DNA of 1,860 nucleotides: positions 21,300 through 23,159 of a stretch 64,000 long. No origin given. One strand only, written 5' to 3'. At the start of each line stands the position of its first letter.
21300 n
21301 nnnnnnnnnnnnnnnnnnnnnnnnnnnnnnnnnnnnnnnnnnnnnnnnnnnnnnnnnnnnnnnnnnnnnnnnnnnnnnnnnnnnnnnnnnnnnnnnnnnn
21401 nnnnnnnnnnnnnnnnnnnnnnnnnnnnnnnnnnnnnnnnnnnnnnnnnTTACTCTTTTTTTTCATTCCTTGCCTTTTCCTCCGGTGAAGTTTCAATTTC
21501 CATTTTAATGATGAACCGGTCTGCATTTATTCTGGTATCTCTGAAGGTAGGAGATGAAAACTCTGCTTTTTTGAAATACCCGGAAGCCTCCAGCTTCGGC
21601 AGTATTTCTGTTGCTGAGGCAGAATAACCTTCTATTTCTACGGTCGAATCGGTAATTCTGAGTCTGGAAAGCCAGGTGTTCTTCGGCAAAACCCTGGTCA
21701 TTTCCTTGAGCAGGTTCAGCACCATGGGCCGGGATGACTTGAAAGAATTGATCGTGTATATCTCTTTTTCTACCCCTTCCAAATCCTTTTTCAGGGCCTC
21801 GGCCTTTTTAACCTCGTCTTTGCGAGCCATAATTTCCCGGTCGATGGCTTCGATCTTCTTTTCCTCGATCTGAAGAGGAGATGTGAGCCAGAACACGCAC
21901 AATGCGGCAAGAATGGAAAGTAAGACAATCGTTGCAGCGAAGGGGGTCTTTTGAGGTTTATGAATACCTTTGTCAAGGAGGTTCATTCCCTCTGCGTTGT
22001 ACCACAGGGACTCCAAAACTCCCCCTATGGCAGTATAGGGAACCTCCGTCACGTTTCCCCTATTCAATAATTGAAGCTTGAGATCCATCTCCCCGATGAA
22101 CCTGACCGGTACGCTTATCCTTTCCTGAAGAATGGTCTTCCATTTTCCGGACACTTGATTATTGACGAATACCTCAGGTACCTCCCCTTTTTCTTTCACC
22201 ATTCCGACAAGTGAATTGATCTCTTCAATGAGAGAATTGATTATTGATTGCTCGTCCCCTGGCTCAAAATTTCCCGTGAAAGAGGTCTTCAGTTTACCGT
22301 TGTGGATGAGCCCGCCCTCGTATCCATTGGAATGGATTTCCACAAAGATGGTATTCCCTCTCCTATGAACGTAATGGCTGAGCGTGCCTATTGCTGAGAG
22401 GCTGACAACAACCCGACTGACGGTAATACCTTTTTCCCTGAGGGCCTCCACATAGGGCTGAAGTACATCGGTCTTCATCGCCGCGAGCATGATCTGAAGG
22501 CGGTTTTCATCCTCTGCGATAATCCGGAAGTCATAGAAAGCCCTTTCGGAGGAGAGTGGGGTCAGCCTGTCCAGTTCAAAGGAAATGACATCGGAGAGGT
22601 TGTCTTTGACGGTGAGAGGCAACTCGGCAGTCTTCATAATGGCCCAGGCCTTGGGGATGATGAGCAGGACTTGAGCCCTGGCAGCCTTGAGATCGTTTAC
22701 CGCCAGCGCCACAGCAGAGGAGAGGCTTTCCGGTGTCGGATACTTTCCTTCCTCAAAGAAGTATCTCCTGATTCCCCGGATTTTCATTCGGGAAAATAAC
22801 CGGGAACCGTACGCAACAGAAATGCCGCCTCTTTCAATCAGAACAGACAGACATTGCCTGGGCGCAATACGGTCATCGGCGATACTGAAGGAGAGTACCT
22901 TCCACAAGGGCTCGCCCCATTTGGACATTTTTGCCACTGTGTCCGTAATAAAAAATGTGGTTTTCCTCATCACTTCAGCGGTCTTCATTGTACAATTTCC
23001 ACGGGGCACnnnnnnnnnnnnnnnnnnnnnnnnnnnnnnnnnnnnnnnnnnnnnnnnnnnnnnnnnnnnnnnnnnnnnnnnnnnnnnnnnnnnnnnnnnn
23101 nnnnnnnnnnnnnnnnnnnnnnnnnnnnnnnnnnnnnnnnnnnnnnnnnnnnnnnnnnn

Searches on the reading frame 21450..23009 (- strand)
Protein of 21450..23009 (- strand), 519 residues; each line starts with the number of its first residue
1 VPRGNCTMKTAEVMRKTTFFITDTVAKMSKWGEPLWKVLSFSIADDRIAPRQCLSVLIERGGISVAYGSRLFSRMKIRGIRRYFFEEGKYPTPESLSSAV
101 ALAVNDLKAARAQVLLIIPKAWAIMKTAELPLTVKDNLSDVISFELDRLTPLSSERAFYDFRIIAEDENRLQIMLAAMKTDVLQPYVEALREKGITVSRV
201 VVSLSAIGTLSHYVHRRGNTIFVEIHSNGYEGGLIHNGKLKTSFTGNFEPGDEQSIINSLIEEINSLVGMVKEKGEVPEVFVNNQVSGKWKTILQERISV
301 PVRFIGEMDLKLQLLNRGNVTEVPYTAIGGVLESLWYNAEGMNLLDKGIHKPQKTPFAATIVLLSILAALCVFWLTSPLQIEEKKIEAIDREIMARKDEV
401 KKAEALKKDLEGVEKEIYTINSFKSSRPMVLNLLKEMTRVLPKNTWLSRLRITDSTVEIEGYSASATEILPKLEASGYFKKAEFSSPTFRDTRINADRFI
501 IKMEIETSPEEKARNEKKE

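Call 29: search_protein_families(library=pfam, proteins=[window:21450-23009:-])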
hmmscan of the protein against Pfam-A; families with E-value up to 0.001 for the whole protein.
window:21450-23009:- (519 aa): 2 families
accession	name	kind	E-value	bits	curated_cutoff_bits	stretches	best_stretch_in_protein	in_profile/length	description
PF05137.18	PilN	-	2.2e-13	50.5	22.8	1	433-504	2-77/78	Fimbrial assembly protein (PilN)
PF11104.14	PilM_2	-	2.4e-07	30.5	27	1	80-203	31-158/340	Type IV pilus assembly protein PilM;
